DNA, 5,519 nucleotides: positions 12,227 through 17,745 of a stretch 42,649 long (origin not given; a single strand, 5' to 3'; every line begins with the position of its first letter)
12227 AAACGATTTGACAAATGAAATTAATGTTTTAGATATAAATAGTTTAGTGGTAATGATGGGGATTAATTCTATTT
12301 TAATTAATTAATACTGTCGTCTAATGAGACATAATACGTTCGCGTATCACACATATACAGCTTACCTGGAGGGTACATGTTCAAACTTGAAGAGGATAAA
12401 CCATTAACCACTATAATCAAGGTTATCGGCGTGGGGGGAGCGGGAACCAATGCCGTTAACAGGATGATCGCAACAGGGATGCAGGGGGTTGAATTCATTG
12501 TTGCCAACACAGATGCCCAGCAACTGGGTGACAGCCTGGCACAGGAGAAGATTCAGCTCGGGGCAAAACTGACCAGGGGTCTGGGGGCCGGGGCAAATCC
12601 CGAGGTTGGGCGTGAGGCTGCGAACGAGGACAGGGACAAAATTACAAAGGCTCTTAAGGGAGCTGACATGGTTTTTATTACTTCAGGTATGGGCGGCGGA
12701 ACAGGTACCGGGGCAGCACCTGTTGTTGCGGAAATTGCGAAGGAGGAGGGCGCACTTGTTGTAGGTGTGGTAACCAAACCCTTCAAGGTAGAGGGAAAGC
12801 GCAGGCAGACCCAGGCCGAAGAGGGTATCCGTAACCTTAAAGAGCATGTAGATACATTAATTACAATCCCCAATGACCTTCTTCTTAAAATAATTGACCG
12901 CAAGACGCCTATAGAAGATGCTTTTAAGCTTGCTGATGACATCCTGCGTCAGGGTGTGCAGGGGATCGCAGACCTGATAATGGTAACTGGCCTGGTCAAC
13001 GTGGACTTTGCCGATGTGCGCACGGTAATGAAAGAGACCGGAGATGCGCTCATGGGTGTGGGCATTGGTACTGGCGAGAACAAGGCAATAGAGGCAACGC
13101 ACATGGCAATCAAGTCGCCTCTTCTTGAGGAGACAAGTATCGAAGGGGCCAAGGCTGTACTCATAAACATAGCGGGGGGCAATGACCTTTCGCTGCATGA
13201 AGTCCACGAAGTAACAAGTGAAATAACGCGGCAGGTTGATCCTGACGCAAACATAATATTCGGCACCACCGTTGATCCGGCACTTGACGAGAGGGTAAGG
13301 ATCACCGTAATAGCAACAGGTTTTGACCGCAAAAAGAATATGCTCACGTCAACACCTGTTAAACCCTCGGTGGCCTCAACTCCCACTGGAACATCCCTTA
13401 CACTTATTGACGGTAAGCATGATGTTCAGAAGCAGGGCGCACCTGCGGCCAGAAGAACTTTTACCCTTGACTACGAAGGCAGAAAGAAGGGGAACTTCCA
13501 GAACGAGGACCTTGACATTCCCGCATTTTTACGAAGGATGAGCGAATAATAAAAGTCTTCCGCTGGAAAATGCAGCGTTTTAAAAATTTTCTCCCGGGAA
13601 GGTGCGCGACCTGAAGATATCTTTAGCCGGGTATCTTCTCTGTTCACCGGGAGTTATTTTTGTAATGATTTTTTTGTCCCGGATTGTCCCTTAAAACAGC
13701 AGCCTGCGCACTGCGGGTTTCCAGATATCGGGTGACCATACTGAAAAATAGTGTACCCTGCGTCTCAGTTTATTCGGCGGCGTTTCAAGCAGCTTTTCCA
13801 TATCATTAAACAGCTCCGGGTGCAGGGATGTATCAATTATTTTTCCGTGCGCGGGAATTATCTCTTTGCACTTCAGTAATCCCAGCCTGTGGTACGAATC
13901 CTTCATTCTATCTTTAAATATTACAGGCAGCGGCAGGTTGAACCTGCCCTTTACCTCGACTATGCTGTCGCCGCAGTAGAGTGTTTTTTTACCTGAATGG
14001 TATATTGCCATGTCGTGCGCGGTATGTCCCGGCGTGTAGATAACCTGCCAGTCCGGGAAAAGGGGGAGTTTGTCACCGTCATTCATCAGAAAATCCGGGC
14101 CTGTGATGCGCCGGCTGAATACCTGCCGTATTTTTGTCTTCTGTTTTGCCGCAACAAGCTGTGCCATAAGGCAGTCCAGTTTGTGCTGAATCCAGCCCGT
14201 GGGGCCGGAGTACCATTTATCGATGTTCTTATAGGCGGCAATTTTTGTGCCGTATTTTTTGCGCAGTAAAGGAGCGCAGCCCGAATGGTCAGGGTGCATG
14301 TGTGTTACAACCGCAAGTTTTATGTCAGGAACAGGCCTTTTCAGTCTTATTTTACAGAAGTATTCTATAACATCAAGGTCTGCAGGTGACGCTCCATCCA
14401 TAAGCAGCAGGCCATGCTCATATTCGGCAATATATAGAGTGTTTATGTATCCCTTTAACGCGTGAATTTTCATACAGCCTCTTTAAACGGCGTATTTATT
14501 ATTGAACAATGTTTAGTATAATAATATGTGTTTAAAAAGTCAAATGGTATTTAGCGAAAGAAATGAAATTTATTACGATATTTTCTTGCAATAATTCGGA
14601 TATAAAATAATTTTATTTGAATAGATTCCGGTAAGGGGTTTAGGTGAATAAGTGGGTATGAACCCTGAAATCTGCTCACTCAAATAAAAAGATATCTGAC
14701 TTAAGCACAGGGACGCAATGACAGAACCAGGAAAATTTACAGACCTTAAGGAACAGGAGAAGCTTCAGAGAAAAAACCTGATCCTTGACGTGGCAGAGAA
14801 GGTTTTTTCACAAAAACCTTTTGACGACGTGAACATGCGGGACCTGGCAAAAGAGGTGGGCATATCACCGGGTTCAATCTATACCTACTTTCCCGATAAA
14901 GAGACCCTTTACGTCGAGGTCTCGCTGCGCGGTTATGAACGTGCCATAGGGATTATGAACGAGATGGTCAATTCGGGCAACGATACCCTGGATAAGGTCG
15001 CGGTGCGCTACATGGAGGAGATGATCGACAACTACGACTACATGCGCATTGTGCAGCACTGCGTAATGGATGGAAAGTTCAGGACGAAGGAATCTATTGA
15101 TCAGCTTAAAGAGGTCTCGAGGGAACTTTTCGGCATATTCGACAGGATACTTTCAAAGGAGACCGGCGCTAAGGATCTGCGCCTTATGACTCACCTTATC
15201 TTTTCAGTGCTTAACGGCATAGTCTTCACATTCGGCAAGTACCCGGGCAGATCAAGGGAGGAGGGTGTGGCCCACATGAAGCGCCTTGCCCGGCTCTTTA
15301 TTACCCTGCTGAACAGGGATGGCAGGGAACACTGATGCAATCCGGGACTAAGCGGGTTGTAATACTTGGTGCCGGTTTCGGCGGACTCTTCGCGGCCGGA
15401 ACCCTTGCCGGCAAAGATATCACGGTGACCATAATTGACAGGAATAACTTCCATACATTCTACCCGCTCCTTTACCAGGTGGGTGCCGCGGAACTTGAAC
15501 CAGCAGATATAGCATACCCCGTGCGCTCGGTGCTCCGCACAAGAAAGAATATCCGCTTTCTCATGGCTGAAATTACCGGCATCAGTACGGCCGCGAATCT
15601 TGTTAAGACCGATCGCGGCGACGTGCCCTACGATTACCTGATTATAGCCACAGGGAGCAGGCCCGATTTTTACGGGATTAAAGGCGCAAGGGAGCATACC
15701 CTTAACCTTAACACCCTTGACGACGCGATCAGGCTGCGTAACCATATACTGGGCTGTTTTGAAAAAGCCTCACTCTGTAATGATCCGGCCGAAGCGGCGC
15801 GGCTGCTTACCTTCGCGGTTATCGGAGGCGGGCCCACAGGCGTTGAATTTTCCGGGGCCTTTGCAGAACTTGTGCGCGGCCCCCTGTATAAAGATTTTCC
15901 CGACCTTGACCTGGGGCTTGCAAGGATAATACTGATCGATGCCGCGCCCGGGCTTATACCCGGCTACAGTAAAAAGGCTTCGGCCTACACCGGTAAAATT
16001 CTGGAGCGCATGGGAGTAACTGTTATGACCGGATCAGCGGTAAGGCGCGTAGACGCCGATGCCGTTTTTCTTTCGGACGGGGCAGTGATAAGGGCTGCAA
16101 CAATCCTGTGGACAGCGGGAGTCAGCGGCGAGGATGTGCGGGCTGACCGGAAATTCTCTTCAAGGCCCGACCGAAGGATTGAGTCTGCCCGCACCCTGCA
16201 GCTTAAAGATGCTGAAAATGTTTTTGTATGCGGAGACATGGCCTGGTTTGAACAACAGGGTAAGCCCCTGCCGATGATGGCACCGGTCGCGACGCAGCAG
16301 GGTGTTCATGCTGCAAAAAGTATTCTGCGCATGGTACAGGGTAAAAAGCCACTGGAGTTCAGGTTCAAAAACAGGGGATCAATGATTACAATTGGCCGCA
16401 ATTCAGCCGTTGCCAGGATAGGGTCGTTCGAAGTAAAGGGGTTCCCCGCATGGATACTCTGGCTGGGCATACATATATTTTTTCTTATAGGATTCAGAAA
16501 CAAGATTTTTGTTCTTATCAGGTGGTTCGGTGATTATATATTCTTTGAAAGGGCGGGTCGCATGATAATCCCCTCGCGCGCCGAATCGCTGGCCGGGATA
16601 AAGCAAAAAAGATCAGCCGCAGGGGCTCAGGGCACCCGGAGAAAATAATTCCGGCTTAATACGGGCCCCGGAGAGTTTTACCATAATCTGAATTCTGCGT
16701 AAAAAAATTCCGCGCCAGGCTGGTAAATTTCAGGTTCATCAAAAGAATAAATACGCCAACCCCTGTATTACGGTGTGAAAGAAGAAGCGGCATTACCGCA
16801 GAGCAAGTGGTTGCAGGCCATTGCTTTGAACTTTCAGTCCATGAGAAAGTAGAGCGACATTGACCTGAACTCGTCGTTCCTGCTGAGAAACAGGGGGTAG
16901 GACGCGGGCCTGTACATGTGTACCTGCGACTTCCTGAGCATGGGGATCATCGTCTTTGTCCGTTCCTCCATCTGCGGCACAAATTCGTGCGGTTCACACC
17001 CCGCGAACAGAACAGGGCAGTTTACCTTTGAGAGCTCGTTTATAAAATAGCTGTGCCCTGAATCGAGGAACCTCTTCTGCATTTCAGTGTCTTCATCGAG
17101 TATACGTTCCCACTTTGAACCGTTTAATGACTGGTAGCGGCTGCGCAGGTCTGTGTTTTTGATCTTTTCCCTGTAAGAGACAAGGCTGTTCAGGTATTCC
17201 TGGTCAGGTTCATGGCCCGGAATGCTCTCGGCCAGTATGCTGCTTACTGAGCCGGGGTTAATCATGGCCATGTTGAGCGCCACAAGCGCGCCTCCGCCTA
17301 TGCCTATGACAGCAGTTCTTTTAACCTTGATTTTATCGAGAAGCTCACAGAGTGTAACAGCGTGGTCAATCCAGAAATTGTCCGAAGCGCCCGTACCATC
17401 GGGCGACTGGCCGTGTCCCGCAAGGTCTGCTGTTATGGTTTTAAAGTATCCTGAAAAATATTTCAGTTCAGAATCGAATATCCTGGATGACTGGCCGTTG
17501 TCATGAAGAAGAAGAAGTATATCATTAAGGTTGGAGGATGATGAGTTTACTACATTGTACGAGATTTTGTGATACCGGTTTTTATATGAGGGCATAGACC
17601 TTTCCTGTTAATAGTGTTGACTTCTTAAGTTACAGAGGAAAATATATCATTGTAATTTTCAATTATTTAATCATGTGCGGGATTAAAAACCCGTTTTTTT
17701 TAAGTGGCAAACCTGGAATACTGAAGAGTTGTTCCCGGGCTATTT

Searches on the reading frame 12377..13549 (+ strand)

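Call 80: search_protein_families(library=pfam, proteins=[window:12377-13549:+], max_evalue=0.00001)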
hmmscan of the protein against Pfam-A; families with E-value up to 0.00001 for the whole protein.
window:12377-13549:+ (390 aa): 2 families
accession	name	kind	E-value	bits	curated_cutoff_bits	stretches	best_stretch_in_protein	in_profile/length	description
PF00091.31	Tubulin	-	5.3e-53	180.6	33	1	14-174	2-190/190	Tubulin/FtsZ family, GTPase domain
PF12327.13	FtsZ_C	-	4.8e-35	120.2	27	1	222-317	1-95/95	FtsZ family, C-terminal domain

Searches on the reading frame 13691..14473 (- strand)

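Call 8: search_protein_families(library=pfam, proteins=[window:13691-14473:-])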
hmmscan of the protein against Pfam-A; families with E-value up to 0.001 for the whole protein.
window:13691-14473:- (260 aa): 1 family
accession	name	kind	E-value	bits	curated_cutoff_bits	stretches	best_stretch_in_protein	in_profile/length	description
PF00753.33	Lactamase_B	-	1.2e-17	65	22.7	1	10-209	6-196/196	Metallo-beta-lactamase superfamily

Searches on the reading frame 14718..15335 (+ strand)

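Call 8: search_protein_families(library=pfam, proteins=[window:14718-15335:+])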
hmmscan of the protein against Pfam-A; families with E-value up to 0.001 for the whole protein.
window:14718-15335:+ (205 aa): 1 family
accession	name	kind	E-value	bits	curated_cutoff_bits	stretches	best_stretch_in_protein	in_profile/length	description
PF00440.29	TetR_N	-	2.9e-16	59.4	24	1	22-68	1-47/47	Bacterial regulatory proteins, tetR family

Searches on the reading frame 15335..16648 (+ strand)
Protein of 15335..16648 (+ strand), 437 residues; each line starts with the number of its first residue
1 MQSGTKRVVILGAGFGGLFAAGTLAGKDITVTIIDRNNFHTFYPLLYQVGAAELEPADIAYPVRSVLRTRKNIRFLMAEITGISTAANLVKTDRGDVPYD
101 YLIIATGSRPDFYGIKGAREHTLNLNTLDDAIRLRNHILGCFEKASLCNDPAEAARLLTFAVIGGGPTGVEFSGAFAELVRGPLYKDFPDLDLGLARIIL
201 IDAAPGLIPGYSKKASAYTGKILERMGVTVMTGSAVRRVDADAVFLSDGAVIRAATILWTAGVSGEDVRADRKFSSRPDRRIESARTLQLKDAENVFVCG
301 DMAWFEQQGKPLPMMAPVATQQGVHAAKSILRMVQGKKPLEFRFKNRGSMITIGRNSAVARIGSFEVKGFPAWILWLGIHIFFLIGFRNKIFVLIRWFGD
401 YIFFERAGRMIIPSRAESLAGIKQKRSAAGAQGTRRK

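Call 8: search_protein_families(library=pfam, proteins=[window:15335-16648:+])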
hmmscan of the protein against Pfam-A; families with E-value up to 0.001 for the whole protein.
window:15335-16648:+ (437 aa): 5 families
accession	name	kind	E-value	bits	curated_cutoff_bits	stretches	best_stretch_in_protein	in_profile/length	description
PF07992.20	Pyr_redox_2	-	5.7e-47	161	26.1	1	7-323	2-291/291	Pyridine nucleotide-disulphide oxidoreductase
PF00070.33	Pyr_redox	-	7.1e-11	42.9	22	1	161-243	3-70/82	Pyridine nucleotide-disulphide oxidoreductase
PF13738.12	Pyr_redox_3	-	5.7e-05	22.9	30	0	89-122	115-150/305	Pyridine nucleotide-disulphide oxidoreductase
PF22366.1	NDH2_C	-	0.00014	22.4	27.7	1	347-403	2-59/62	NDH2 C-terminal domain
PF03486.20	HI0933_like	-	0.00048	20.1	50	0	7-38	2-33/244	HI0933-like protein Rossmann domain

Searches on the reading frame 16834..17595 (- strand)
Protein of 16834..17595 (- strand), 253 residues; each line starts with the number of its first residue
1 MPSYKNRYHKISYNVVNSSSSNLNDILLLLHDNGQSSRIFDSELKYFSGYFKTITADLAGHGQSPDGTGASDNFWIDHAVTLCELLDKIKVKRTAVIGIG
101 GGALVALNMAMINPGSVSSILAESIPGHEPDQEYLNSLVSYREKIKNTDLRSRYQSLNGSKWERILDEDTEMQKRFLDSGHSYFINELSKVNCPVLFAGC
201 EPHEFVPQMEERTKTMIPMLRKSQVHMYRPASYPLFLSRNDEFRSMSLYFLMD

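Call 8: search_protein_families(library=pfam, proteins=[window:16834-17595:-])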
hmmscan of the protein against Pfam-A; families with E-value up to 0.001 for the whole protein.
window:16834-17595:- (253 aa): 2 families
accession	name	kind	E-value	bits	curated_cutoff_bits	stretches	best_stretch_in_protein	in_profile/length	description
PF00561.26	Abhydrolase_1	-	9.6e-08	32.4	25.8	1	26-149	2-131/245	alpha/beta hydrolase fold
PF12697.13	Abhydrolase_6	-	2.1e-06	29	26.3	1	27-243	1-214/217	Alpha/beta hydrolase family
